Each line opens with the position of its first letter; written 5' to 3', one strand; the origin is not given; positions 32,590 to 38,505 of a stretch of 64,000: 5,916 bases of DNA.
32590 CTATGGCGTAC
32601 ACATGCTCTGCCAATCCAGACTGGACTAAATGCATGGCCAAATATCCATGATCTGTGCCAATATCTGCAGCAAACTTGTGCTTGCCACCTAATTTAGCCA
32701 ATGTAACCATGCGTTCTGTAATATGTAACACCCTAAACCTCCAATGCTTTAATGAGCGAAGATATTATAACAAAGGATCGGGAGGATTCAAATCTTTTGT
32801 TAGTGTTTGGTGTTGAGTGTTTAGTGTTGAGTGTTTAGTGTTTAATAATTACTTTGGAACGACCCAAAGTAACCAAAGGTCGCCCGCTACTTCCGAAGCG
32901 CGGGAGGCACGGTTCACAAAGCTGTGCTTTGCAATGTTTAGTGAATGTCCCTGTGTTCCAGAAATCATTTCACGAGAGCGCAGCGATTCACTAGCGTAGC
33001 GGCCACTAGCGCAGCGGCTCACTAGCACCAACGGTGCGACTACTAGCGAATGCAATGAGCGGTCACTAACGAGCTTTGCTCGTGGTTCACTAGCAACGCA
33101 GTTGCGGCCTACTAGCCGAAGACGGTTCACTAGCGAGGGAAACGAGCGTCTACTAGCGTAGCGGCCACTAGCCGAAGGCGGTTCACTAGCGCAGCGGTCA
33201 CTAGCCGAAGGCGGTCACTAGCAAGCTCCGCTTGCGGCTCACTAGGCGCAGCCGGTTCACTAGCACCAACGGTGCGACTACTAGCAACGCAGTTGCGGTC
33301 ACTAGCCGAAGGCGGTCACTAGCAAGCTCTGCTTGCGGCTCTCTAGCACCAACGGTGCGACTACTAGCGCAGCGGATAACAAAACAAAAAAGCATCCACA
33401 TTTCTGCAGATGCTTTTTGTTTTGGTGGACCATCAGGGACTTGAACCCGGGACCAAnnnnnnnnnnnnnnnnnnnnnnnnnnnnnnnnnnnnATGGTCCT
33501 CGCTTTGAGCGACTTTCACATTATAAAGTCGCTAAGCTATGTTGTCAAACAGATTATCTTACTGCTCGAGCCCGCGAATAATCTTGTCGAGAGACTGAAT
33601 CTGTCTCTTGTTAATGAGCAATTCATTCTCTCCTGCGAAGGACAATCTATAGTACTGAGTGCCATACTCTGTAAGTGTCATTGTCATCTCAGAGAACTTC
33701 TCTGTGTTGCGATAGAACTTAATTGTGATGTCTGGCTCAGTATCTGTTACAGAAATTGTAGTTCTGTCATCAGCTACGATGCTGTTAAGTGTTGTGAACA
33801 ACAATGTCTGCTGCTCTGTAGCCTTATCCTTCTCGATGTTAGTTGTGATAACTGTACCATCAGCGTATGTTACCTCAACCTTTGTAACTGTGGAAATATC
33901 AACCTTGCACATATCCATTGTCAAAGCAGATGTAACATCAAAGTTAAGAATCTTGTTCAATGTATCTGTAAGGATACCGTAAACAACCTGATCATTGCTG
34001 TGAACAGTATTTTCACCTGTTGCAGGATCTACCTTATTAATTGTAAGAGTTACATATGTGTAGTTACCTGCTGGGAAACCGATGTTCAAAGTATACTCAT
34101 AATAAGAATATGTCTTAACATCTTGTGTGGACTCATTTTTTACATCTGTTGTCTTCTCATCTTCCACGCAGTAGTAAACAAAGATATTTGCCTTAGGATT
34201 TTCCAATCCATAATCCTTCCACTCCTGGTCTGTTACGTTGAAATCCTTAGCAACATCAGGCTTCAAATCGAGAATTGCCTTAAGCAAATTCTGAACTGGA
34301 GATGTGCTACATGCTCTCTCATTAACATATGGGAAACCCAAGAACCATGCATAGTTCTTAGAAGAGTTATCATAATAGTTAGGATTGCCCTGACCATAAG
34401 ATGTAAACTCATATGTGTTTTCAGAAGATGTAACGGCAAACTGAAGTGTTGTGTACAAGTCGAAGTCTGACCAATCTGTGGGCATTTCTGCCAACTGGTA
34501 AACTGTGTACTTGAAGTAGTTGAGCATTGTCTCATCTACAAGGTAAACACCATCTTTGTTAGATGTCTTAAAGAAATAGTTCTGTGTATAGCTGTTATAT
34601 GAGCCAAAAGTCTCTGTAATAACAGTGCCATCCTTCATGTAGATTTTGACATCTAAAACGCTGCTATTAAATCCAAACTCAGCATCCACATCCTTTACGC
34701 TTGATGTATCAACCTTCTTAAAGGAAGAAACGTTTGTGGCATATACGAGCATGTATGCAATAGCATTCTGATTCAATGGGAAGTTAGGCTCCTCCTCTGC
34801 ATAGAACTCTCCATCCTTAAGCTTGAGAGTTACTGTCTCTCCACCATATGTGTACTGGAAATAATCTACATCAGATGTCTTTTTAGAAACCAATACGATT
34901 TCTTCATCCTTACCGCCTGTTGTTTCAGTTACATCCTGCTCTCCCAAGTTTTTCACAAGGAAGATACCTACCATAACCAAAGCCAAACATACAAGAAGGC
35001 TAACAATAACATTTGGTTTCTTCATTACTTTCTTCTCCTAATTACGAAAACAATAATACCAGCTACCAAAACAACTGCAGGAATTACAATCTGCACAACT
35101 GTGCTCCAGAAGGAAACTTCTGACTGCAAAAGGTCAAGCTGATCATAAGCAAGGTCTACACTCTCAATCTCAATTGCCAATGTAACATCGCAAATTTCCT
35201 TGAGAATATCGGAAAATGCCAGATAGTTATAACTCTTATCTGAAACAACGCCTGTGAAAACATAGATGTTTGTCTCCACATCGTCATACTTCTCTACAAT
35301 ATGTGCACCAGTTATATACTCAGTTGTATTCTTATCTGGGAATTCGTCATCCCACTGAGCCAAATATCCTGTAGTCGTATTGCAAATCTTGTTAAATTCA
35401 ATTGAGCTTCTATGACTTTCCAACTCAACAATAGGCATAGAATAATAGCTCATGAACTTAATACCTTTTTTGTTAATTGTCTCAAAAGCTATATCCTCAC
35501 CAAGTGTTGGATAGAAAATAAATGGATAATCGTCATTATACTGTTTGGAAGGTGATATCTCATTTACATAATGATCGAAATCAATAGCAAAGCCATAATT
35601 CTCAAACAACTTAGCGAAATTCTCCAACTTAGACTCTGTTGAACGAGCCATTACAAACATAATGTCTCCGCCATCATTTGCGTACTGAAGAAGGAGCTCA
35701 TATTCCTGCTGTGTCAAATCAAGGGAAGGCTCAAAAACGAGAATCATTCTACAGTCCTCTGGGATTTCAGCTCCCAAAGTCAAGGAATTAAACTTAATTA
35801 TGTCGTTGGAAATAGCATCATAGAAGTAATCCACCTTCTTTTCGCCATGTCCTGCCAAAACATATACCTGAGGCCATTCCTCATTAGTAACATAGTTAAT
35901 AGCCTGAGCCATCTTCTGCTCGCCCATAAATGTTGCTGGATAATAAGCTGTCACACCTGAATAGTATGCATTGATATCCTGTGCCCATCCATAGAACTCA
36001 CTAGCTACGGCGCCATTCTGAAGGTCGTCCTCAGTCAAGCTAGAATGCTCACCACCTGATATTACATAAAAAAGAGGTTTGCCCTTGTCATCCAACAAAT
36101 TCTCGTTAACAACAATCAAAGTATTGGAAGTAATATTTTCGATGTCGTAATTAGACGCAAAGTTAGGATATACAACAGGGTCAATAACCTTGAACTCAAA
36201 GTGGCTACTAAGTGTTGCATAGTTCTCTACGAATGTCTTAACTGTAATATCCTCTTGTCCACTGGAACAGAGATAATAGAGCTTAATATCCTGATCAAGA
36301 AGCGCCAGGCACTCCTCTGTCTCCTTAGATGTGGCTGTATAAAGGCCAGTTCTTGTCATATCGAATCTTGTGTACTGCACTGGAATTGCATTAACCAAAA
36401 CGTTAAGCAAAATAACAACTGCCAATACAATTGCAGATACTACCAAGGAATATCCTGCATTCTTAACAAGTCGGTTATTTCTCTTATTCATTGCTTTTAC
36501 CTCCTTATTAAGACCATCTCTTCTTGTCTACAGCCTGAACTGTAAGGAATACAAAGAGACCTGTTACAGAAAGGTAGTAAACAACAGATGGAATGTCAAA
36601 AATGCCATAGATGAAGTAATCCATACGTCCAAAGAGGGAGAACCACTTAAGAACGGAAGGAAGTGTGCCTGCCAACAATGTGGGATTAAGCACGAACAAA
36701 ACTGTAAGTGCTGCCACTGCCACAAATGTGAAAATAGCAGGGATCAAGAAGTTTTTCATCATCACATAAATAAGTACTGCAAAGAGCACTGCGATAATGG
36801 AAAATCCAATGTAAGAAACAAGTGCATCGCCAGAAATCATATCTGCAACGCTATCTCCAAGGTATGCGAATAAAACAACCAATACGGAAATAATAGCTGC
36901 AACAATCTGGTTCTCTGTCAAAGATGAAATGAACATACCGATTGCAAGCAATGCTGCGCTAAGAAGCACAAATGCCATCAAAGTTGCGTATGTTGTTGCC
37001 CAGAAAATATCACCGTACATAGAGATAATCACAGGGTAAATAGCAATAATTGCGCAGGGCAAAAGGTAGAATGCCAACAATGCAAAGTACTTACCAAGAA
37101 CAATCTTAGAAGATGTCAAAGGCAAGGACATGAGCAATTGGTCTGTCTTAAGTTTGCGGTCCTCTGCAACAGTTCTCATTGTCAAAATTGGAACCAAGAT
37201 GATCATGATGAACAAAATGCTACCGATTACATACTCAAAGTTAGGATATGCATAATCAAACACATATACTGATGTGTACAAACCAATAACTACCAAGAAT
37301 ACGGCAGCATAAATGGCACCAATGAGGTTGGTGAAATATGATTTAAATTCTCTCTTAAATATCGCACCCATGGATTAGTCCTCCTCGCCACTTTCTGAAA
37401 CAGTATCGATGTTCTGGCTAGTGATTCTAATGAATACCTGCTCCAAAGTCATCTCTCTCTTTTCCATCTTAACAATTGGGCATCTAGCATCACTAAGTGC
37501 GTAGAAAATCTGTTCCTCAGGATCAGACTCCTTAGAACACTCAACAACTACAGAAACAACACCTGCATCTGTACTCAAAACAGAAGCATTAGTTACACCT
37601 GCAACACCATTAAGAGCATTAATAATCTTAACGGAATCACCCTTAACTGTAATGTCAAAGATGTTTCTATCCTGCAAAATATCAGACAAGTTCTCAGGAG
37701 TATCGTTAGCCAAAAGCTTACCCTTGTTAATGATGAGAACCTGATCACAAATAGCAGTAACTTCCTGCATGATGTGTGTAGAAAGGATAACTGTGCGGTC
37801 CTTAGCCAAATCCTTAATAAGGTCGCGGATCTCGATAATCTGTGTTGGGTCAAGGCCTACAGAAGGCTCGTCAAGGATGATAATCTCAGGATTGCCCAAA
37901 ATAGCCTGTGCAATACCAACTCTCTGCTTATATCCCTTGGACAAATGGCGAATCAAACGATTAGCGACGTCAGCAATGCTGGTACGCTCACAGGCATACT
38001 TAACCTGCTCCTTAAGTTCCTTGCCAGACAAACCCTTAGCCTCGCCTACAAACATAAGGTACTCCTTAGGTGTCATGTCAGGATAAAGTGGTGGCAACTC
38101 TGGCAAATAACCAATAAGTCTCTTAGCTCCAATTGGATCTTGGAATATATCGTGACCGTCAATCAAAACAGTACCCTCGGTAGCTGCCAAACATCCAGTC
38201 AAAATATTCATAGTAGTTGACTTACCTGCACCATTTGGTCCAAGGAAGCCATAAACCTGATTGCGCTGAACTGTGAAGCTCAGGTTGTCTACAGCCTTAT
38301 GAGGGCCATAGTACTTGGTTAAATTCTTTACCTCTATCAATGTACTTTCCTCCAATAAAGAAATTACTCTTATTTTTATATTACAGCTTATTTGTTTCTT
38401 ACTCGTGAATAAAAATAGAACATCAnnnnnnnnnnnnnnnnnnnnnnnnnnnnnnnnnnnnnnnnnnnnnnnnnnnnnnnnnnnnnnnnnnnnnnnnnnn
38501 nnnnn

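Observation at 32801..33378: Undescribed modular intergenic element: CTAG-containing 9-mer alternating with a small repertoire of triloop mini-hairpins, five loci in 64 kb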

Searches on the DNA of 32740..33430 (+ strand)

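Call 45: search_rna_families(source=window, start=32740, end=33430, threshold=evalue, max_evalue=10)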
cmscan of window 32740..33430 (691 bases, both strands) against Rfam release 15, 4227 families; matches with E-value up to 10: 4.
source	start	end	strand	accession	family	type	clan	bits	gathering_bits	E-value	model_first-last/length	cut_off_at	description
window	33382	33424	-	RF02432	SpF25_sRNA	Gene; sRNA;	-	19.5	48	1.6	62-102/102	no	Streptococcus sRNA SpF25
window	33379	33418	-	RF00489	ctRNA_p42d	Gene; antisense;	-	15.6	50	2.8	1-46/46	no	ctRNA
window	32922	32972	-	RF02476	GlsR7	Gene; snRNA; snoRNA; CD-box;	-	14.8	75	2.4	1-59/59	no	Small nucleolar RNA GlsR7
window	32915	32988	+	RF02477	GlsR9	Gene; snRNA; snoRNA; CD-box;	-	13.7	95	7.3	1-79/79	no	Small nucleolar RNA GlsR9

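Call 75: search_dna_similar(query=window:32800-33380:+, collection=plasmids, mode=distant, max_evalue=0.01, max_rows=10)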
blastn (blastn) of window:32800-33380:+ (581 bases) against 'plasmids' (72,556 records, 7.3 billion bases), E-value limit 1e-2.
Records with a match: 4; places in all: 8; records where one place covers at least 80% of the query: 0.
Best place of each record, by identity: 90-95% 1; 80-90% 3.
By first word of the organism name: Neisseria 2; Segatella 1; Vibrio 1.
By predicted mobility (MOB-suite, as given by PLSDB): non-mobilizable 4.
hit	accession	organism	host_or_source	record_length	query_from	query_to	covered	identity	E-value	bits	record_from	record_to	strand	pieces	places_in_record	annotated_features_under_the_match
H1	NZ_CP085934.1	Segatella copri DSM 18205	-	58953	5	55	9%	82.4%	1e-3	53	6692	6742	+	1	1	none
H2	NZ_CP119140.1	Neisseria gonorrhoeae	Homo sapiens,whole organism,blood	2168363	1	51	9%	82.4%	1e-3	53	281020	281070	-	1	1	none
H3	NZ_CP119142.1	Neisseria gonorrhoeae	Homo sapiens,whole organism,synovial ...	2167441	1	51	9%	82.4%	1e-3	53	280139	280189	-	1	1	none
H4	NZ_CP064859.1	Vibrio europaeus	shellfish hatchery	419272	1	45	8%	93.3%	1e-8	69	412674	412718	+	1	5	none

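Call 76: search_dna_similar(query=window:32800-33380:+, collection=phages, mode=distant, max_evalue=0.01, max_rows=10)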
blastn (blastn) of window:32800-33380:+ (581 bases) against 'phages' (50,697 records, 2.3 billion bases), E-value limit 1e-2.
Records with a match: 1; places in all: 1; records where one place covers at least 80% of the query: 0.
Best place of each record, by identity: 95-99% 1.
By first word of the organism name: Bacteriophage 1.
By host as written in the record: - 1.
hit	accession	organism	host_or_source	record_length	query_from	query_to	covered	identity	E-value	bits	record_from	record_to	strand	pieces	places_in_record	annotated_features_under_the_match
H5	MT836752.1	Bacteriophage sp.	human fecal samples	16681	84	112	5%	96.6%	4e-3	49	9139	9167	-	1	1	record has no annotation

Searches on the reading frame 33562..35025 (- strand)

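Call 59: search_protein_families(library=pfam, proteins=[window:33562-35025:-], max_evalue=0.00001)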
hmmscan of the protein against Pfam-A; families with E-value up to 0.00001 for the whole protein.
window:33562-35025:- (488 aa): 1 family
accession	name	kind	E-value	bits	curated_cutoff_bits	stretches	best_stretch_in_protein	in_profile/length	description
PF14238.11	DUF4340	-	6.9e-16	59.4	25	1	77-277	4-183/183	Domain of unknown function (DUF4340)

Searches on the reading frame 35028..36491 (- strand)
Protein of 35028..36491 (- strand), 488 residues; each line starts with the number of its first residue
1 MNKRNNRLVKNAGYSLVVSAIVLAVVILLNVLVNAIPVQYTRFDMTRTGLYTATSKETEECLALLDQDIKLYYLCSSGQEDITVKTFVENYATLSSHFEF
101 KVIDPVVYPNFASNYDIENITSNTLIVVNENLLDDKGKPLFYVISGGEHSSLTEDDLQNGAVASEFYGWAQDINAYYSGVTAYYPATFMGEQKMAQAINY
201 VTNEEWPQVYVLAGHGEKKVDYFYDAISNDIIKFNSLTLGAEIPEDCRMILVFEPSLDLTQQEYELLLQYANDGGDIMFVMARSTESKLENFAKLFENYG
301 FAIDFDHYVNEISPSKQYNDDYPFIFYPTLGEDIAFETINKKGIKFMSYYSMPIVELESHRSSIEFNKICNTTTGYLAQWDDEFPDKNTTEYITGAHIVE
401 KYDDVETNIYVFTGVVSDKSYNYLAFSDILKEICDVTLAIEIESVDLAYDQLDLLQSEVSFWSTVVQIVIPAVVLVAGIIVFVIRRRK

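Call 59: search_protein_families(library=pfam, proteins=[window:35028-36491:-], max_evalue=0.00001)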
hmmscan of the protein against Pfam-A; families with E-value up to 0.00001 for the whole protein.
window:35028-36491:- (488 aa): 1 family
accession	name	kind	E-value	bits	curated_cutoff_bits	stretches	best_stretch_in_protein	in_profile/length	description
PF09822.16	ABC_transp_aux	-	2.3e-10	40.7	34.7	1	207-329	2-150/288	ABC-type uncharacterized transport system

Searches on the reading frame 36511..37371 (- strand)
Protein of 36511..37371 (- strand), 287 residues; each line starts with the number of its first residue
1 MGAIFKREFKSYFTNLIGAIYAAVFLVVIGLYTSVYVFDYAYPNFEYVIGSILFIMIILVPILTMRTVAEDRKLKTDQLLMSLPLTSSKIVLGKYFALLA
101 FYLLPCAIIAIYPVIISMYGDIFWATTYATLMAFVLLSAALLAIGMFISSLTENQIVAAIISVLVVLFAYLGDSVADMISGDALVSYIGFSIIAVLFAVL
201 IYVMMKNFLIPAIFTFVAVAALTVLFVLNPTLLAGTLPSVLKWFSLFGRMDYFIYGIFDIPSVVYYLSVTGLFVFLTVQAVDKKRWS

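Call 59: search_protein_families(library=pfam, proteins=[window:36511-37371:-], max_evalue=0.00001)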
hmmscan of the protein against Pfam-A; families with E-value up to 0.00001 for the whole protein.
window:36511-37371:- (287 aa): 2 families
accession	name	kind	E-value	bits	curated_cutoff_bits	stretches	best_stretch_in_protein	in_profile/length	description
PF12698.13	ABC2_membrane_3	-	8.4e-11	42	31.6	1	43-167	158-280/347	ABC-2 family transporter protein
PF13346.12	ABC2_membrane_5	-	7.2e-07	29.4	25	1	32-170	20-158/205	ABC-2 family transporter protein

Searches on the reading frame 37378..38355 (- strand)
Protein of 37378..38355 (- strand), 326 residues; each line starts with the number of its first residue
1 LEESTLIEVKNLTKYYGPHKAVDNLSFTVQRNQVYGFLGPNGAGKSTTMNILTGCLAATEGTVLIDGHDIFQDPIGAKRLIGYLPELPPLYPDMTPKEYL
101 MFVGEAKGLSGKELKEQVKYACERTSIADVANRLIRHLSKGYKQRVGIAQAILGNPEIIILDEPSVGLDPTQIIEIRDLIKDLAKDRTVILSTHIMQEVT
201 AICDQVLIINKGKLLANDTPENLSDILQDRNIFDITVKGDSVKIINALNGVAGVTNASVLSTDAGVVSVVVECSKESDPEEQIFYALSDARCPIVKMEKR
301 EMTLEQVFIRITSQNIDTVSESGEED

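Call 59: search_protein_families(library=pfam, proteins=[window:37378-38355:-], max_evalue=0.00001)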
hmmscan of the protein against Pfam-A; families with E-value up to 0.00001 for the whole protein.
window:37378-38355:- (326 aa): 2 families
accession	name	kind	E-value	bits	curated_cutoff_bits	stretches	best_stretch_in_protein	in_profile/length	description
PF00005.33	ABC_tran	-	5.7e-31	108.4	25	1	23-165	2-136/137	ABC transporter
PF13304.12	AAA_21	-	4.2e-13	50.5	27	1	70-195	172-299/304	AAA domain, putative AbiEii toxin, Type IV TA system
